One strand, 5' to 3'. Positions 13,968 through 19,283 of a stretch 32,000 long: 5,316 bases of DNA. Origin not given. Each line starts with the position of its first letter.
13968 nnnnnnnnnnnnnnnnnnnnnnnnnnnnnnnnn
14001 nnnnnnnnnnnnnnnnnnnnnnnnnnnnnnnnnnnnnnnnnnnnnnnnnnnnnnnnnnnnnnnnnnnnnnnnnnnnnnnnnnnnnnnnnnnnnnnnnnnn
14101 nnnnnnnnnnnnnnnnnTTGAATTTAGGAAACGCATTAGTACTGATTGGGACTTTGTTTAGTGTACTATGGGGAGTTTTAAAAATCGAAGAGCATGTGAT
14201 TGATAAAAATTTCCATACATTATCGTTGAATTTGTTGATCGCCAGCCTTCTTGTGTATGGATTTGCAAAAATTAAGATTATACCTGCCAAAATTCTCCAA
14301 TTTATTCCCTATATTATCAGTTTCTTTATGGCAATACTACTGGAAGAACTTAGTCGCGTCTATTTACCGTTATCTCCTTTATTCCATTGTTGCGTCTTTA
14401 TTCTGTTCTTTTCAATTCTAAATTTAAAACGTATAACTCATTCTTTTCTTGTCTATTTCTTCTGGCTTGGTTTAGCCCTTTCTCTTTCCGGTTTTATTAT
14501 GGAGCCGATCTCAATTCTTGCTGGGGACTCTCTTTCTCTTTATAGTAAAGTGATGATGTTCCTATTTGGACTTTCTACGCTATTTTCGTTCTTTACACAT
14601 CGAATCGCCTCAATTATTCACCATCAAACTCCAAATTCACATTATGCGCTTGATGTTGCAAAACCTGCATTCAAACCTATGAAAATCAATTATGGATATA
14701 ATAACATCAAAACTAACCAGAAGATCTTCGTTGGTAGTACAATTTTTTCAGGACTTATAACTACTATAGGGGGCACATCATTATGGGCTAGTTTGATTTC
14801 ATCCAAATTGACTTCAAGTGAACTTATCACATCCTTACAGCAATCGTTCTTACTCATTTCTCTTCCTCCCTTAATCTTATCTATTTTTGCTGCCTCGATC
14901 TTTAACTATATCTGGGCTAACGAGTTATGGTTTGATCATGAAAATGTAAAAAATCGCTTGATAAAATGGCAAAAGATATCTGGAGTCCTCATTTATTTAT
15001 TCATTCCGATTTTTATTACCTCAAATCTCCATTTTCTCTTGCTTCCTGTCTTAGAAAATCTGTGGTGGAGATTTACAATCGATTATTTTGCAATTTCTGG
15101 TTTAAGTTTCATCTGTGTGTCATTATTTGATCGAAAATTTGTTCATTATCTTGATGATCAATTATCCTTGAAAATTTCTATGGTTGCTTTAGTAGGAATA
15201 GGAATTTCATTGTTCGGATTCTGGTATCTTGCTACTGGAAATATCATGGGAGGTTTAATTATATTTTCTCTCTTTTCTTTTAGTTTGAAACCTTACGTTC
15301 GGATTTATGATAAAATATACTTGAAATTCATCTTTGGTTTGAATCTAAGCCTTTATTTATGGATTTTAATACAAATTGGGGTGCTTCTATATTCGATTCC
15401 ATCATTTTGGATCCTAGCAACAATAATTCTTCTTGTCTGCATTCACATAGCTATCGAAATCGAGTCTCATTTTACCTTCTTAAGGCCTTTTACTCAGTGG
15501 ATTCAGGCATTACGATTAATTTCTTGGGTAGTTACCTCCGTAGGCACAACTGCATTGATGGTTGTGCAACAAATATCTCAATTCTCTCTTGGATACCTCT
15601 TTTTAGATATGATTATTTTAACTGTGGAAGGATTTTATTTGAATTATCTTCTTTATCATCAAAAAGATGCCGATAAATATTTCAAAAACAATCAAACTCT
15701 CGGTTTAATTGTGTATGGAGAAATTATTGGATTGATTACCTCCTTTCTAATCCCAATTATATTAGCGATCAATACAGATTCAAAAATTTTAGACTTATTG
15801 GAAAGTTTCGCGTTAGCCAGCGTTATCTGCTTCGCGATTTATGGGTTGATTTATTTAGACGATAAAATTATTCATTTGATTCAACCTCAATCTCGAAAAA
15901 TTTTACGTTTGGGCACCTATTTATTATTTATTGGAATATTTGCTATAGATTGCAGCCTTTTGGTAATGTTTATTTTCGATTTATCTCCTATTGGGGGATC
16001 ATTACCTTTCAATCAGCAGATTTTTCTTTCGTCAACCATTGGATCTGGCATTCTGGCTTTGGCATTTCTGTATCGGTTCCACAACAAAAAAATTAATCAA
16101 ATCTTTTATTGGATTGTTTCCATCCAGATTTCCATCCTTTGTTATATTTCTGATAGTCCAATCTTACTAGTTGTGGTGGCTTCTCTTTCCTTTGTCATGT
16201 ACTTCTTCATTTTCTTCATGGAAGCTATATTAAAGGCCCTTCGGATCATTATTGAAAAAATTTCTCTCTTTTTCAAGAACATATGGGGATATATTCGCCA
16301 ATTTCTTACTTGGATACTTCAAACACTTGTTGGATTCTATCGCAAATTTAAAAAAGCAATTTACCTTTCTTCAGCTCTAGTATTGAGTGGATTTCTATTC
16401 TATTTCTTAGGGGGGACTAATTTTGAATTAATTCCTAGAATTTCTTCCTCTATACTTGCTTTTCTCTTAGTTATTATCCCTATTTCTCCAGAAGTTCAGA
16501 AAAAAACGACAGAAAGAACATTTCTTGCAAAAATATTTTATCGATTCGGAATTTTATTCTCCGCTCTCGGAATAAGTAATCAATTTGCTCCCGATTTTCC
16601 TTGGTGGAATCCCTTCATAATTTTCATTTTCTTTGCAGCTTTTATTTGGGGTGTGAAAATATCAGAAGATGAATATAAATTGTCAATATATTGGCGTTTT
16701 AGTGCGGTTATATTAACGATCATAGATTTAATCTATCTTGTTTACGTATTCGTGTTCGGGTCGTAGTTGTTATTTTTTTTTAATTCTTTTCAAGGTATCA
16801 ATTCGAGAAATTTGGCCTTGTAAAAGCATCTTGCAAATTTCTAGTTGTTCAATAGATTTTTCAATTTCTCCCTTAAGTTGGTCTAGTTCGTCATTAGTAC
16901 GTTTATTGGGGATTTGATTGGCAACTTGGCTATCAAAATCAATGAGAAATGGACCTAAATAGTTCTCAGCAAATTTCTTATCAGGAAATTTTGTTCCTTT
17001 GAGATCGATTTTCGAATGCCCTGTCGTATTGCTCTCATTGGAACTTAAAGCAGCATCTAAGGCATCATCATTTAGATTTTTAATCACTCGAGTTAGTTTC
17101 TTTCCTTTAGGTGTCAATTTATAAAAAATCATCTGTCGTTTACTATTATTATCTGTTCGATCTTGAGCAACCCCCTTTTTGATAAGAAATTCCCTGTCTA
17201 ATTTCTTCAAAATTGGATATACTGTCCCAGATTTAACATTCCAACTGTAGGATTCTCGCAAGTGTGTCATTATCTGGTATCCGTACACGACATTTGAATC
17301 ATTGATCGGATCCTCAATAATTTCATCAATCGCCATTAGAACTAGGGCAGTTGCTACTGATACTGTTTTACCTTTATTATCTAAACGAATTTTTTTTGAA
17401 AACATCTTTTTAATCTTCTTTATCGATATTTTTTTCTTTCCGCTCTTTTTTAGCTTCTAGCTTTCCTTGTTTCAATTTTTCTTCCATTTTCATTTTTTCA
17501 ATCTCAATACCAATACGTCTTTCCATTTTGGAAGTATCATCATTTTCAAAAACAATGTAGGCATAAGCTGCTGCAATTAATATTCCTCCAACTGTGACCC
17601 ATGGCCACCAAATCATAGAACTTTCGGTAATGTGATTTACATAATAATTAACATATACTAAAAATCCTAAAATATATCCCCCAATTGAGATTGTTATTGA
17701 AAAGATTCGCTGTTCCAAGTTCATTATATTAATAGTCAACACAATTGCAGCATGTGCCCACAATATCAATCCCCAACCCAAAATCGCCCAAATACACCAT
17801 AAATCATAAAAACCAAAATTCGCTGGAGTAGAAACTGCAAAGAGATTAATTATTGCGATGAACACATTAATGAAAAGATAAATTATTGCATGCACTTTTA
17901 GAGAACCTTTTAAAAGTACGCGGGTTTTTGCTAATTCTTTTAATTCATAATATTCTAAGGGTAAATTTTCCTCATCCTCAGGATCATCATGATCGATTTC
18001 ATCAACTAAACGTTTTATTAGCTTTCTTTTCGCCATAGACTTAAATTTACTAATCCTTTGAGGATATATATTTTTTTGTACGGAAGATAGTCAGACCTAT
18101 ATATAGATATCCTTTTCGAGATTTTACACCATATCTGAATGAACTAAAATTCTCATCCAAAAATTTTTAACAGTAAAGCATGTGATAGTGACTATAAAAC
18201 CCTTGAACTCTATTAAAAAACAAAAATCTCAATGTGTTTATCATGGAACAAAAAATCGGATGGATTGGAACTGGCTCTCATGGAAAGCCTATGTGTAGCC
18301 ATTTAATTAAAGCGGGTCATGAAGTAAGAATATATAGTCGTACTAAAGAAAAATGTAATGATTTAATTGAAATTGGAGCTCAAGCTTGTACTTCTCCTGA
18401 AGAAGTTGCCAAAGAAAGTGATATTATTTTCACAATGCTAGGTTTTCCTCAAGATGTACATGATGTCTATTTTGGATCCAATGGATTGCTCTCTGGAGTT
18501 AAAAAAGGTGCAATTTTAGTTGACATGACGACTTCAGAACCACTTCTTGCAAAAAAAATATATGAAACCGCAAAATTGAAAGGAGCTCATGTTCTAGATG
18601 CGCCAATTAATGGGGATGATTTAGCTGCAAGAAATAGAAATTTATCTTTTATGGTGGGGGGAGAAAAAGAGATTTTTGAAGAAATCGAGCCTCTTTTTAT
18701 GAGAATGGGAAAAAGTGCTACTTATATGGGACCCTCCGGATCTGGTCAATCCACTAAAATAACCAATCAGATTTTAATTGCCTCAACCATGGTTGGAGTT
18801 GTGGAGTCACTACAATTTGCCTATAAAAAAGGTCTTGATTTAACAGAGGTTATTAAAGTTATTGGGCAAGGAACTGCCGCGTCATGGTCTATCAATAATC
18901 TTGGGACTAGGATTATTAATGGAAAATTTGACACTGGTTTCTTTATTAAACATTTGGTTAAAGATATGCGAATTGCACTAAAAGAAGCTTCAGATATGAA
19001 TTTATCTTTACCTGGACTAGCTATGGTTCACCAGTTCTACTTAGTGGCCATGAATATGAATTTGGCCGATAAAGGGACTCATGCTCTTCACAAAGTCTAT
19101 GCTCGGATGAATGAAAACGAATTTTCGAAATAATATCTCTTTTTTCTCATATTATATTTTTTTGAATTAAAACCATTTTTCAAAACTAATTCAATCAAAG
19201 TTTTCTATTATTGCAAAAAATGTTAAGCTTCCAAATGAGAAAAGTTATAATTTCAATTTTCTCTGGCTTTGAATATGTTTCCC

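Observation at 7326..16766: A 3,146-aa protein that is almost nothing but transmembrane helices (~90 hydrophobic segments)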

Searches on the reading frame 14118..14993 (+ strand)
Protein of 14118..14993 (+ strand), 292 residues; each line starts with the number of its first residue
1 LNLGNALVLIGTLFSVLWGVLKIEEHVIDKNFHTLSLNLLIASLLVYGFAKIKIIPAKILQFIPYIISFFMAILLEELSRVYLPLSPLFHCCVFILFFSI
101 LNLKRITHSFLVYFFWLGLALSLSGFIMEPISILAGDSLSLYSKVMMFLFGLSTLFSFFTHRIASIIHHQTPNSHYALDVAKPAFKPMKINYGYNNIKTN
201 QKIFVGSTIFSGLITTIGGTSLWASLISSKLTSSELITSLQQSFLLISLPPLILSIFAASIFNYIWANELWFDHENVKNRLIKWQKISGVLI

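Call 100: search_solved_structures(query=A4, max_evalue=10)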
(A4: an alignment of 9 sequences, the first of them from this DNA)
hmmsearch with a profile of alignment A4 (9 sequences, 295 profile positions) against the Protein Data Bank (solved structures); distinct sequences matched with E-value up to 10: 0.

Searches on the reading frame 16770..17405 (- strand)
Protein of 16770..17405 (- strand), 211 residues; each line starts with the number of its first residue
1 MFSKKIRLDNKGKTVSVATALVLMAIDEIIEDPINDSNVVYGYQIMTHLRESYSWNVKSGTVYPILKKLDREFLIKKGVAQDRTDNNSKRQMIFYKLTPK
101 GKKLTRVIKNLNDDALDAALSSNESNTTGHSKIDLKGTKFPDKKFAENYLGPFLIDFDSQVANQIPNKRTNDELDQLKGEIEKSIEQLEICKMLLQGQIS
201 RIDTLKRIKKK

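Call 6: search_protein_families(library=pfam, proteins=[window:16770-17405:-], max_evalue=0.01)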
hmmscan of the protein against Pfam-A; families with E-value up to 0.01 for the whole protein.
window:16770-17405:- (211 aa): 1 family
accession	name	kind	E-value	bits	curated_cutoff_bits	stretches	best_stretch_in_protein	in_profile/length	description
PF03551.20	PadR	-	1.1e-11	45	27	1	39-104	9-72/75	Transcriptional regulator PadR-like family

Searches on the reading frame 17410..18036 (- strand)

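Call 6: search_protein_families(library=pfam, proteins=[window:17410-18036:-], max_evalue=0.01)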
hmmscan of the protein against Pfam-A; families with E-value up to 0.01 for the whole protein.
window:17410-18036:- (208 aa): 1 family
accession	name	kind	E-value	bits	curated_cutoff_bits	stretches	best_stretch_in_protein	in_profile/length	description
PF13239.11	2TM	-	3.5e-12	46.7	24.8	1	36-102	3-61/79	2TM domain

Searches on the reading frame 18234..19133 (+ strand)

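Call 6: search_protein_families(library=pfam, proteins=[window:18234-19133:+], max_evalue=0.01)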
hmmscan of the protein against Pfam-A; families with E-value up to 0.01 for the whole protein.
window:18234-19133:+ (299 aa): 10 families
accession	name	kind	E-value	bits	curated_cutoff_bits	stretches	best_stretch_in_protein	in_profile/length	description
PF03446.21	NAD_binding_2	-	1.3e-49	168.8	21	1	7-166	1-161/161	NAD binding domain of 6-phosphogluconate dehydrogenase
PF14833.11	NAD_binding_11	-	3.7e-31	108.3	30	1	169-288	1-121/122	NAD-binding of NADP-dependent 3-hydroxyisobutyrate dehydrogenase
PF03807.23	F420_oxidored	-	1.9e-10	41.6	21.6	1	7-99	1-92/94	NADP oxidoreductase coenzyme F420-dependent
PF02826.25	2-Hacid_dh_C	-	2.6e-06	27.4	25.1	1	4-98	35-126/178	D-isomer specific 2-hydroxyacid dehydrogenase, NAD binding domain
PF01488.26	Shikimate_DH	-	0.00018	22.1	24.3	1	5-70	12-84/138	Shikimate / quinate 5-dehydrogenase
PF01210.29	NAD_Gly3P_dh_N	-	0.0014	19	23.1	1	7-45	1-39/158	NAD-dependent glycerol-3-phosphate dehydrogenase N-terminus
PF07991.19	KARI_N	-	0.0015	18.6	20.6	1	3-69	2-68/165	Acetohydroxy acid isomeroreductase, NADPH-binding domain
PF13241.12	NAD_binding_7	-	0.0024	18.9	22.1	0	7-120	9-89/104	Putative NAD(P)-binding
PF02423.21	OCD_Mu_crystall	-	0.0075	15.7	24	0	28-68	154-200/314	Ornithine cyclodeaminase/mu-crystallin family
PF03435.24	Sacchrp_dh_NADP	-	0.0078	17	25.1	0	8-123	1-98/129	Saccharopine dehydrogenase NADP binding domain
